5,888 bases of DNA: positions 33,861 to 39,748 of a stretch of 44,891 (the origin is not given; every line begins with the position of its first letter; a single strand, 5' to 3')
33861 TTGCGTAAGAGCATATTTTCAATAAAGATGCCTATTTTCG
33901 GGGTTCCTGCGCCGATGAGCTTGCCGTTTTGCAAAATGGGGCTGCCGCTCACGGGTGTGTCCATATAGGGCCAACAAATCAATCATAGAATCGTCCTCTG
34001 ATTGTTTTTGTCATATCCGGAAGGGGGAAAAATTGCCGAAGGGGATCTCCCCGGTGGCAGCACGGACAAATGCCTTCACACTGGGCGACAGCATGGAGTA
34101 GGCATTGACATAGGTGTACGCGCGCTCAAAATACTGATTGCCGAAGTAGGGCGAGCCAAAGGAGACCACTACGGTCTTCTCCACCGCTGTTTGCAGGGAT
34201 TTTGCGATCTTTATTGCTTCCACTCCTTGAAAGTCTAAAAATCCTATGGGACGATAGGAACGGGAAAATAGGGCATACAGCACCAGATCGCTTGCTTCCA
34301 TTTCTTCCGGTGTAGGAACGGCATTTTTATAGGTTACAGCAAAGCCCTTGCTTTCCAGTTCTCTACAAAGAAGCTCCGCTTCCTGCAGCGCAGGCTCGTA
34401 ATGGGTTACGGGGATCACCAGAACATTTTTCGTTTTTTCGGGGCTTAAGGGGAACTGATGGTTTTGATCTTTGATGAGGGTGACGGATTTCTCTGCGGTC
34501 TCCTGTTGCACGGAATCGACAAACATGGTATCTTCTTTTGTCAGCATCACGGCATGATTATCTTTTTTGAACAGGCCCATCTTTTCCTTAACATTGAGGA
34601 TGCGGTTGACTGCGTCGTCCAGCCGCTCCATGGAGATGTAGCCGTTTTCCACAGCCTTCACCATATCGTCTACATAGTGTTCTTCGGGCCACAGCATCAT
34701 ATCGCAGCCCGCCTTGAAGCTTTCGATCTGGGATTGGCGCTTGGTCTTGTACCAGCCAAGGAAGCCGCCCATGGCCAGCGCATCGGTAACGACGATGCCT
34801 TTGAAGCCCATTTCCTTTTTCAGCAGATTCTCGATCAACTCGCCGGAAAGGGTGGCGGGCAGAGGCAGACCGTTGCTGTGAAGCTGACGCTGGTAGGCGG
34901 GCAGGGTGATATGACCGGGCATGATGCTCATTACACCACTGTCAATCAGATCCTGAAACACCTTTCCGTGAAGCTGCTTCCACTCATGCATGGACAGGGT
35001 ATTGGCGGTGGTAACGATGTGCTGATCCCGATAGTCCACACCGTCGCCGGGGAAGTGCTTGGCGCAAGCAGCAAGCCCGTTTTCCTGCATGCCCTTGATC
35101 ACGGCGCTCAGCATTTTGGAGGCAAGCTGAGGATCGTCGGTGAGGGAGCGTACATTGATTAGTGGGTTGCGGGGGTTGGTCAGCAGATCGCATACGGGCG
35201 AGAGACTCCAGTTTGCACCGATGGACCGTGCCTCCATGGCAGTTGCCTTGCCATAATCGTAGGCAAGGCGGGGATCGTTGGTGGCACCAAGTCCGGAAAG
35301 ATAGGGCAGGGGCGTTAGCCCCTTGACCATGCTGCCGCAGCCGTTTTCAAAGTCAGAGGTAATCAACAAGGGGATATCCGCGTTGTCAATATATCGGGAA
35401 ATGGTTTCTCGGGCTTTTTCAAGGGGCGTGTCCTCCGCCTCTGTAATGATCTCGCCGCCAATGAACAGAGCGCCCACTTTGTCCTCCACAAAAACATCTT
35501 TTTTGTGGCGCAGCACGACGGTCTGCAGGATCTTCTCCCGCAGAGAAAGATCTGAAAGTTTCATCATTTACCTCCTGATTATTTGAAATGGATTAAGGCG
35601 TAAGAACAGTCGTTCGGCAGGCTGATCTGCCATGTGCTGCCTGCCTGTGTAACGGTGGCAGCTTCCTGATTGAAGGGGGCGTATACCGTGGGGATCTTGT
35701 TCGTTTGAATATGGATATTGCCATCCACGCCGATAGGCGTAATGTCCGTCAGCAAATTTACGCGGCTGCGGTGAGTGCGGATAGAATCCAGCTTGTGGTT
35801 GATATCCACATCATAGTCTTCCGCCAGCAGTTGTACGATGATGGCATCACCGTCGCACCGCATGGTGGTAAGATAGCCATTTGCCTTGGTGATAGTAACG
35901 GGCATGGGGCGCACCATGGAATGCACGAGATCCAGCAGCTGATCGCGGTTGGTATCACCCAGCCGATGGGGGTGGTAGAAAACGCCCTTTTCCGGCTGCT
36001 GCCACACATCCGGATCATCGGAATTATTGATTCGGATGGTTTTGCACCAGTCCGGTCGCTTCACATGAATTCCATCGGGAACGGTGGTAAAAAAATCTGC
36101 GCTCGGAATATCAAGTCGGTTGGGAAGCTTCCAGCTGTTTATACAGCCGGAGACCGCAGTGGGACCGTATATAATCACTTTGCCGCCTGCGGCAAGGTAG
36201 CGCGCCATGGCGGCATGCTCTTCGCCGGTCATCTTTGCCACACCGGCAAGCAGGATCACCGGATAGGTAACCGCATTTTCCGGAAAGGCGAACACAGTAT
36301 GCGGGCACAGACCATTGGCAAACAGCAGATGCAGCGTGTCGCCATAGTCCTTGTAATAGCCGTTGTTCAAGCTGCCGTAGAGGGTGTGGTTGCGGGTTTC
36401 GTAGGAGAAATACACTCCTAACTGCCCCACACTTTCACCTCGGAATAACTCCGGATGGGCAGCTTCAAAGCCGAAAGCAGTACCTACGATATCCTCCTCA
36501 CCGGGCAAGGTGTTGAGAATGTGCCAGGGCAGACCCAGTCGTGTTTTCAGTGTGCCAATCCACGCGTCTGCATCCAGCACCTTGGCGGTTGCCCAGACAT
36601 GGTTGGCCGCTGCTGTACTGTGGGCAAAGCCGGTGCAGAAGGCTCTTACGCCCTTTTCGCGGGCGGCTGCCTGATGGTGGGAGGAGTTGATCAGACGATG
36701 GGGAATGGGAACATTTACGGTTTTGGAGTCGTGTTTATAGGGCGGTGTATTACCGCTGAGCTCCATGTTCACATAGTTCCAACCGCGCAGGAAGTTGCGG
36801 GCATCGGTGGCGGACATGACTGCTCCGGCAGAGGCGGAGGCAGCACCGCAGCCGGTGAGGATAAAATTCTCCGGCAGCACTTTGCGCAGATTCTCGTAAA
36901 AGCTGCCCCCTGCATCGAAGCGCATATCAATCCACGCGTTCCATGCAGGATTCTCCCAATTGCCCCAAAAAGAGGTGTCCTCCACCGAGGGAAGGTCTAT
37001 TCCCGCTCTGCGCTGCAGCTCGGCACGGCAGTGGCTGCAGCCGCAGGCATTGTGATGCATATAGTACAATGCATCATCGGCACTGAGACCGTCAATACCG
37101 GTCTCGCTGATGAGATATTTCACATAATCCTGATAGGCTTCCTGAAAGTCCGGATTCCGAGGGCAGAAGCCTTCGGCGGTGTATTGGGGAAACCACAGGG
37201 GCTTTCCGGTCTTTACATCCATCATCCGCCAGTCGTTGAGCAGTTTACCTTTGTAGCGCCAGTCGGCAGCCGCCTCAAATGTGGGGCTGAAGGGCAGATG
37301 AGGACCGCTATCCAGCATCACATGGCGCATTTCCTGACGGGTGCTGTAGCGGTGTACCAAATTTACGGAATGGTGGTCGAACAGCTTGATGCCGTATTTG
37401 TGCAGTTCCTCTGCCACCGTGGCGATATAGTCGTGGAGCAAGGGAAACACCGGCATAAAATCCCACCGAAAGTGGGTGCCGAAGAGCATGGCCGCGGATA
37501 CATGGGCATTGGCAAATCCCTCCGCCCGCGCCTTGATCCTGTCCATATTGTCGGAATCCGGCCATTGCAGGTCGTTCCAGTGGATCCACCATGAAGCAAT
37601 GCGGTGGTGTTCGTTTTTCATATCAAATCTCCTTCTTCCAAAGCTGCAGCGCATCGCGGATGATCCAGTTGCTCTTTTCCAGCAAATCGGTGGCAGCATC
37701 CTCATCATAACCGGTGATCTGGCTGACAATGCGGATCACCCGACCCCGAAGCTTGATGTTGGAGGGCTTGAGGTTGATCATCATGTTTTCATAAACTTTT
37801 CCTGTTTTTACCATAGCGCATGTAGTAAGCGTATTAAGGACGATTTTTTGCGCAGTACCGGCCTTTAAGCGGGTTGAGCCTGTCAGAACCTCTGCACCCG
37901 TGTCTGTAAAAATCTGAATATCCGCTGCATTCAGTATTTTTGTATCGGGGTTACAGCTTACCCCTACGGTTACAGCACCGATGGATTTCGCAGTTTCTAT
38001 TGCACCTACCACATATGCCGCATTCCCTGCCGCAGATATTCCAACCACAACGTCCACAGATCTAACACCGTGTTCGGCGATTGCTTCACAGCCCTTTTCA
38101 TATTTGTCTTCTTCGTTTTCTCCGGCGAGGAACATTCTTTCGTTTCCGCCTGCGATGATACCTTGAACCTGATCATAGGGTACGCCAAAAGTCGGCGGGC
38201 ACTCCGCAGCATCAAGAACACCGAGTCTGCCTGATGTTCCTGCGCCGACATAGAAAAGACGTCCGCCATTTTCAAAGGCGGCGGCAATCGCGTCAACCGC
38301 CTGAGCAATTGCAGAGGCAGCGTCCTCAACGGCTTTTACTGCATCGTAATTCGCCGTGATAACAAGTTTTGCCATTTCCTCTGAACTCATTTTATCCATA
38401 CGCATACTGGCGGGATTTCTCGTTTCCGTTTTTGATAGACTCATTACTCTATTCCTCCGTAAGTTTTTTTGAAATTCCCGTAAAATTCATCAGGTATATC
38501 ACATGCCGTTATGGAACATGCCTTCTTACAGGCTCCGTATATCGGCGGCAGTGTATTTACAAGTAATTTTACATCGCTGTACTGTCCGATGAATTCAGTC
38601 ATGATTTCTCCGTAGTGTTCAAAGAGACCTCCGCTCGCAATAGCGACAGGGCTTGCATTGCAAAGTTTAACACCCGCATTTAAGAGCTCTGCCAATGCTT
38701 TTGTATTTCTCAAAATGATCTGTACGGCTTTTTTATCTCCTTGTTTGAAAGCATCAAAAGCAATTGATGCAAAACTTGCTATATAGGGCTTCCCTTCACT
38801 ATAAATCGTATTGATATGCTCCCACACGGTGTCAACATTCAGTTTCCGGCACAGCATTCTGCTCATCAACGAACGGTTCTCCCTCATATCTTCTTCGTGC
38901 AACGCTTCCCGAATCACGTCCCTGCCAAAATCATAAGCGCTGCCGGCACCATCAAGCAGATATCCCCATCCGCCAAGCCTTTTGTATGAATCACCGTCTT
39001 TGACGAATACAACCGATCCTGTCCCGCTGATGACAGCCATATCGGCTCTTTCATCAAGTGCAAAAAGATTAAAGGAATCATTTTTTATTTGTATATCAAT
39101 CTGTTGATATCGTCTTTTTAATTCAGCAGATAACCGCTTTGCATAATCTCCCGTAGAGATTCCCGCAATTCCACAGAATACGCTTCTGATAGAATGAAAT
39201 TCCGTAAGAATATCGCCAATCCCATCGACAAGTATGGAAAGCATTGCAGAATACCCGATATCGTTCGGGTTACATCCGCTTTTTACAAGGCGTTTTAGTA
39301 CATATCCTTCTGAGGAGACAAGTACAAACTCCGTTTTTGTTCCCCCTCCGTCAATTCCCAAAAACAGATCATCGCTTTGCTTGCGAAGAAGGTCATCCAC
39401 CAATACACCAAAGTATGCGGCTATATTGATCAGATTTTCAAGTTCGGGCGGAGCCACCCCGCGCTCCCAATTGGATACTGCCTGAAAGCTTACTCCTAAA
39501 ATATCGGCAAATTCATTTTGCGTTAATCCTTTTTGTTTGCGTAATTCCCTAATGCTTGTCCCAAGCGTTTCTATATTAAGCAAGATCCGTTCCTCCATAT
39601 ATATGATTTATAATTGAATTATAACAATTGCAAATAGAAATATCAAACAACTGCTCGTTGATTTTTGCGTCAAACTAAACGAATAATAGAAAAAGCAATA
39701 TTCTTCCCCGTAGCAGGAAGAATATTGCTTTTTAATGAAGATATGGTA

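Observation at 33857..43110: Four copies of the spoIVB 3' end: one live gene end plus three decaying remnants that divide about 9 kb into three single-operon cassettes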

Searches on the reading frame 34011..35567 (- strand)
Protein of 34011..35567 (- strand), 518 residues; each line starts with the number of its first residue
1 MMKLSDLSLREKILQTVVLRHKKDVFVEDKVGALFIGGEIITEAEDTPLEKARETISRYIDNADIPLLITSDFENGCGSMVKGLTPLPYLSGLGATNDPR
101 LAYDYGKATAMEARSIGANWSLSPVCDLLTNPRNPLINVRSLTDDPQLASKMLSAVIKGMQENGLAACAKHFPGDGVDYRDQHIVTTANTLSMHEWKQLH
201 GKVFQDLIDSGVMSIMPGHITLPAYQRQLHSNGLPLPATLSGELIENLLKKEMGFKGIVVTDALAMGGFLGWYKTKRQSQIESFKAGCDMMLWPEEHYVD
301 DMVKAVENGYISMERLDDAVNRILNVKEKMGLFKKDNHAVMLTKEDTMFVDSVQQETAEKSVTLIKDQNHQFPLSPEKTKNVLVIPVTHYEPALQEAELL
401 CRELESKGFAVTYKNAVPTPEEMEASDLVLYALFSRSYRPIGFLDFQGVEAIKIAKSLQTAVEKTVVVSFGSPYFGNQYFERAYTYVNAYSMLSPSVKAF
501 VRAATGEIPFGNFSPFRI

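Call 9: search_protein_families(library=pfam, proteins=[window:34011-35567:-], max_evalue=0.01)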
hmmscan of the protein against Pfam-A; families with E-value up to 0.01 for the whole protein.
window:34011-35567:- (518 aa): 1 family
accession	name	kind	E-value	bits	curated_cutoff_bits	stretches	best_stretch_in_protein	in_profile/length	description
PF00933.27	Glyco_hydro_3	-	1.3e-71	242.1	27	1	9-326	2-316/316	Glycosyl hydrolase family 3 N terminal domain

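Call 60: find_encoding_contigs(protein=window:34011-35567:-, flank=10000, max_places=6)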
Protein window:34011-35567:- (518 aa): no gene with exactly this product is on record in the collection.

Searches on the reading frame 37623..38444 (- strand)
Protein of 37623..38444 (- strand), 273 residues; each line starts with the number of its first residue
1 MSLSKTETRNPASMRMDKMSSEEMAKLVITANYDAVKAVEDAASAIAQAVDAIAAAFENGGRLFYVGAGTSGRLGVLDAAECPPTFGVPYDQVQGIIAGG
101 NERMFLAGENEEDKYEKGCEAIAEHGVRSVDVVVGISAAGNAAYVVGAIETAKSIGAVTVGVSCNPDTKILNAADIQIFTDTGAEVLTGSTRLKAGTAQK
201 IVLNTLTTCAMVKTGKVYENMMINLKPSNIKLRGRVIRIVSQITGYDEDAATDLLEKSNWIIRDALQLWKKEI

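Call 8: search_protein_families(library=pfam, proteins=[window:37623-38444:-], max_evalue=0.01)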
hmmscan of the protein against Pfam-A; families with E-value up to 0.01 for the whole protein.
window:37623-38444:- (273 aa): 6 families
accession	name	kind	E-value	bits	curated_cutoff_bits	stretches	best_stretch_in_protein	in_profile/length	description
PF22645.1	GKRP_SIS_N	-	2.6e-16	59.8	27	1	46-151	2-111/113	Glucokinase regulatory protein N-terminal SIS domain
PF22198.1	GKRP_SIS_2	-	7.1e-10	39.4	27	1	44-106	5-67/191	Glucokinase regulatory protein, second SIS domain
PF13580.11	SIS_2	-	1e-08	35.7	27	1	38-162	13-136/138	SIS domain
PF01380.27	SIS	-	1.9e-05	24.9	25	1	127-207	51-129/131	SIS domain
PF20741.3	GKRP-like_C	-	2.9e-05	25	27.7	1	219-258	1-40/100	C-terminal lid domain of glucokinase regulatory protein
PF14555.12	UBA_4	-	0.00095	19.3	21.8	1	242-268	9-35/43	UBA-like domain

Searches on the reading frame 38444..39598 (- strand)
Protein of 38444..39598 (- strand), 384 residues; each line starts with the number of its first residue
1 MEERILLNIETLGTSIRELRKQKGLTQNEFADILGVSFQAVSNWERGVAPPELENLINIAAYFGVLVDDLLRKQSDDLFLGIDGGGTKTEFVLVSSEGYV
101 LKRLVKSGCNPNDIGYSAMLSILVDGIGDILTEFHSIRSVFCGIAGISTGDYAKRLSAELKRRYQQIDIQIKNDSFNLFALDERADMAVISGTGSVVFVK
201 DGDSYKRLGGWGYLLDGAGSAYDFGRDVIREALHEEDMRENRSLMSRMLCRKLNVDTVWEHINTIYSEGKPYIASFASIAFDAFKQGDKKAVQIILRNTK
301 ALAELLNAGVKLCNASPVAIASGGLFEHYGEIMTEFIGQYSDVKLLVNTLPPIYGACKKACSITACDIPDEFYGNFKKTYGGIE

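Call 8: search_protein_families(library=pfam, proteins=[window:38444-39598:-], max_evalue=0.01)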
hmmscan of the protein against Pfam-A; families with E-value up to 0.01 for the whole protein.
window:38444-39598:- (384 aa): 8 families
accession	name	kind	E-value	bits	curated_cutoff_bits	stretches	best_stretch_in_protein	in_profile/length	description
PF01869.26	BcrAD_BadFG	-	4.4e-23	82.6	31.5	1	80-330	1-235/271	BadF/BadG/BcrA/BcrD ATPase family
PF01381.28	HTH_3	-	4.6e-17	62.2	23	1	16-69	1-54/55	Helix-turn-helix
PF13560.12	HTH_31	-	4.6e-09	36.9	27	1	12-69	2-60/64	Helix-turn-helix domain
PF12844.13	HTH_19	-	1.1e-08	35.2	30.2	1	15-73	3-61/64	Helix-turn-helix domain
PF00480.26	ROK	-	0.00019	21.5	22.9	0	80-149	2-69/294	ROK family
PF13443.12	HTH_26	-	0.00025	21.7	22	1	16-72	2-59/63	Cro/C1-type HTH DNA-binding domain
PF15731.11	MqsA_antitoxin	-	0.0009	19.8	30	1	13-53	71-111/131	Antitoxin component of bacterial toxin-antitoxin system, MqsA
PF08667.16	BetR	-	0.0091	16.5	21.6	0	24-75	18-72/148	BetR domain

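Call 75: find_encoding_contigs(protein=window:38444-39598:-, flank=10000, max_places=6)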
Protein window:38444-39598:- (384 aa): no gene with exactly this product is on record in the collection.
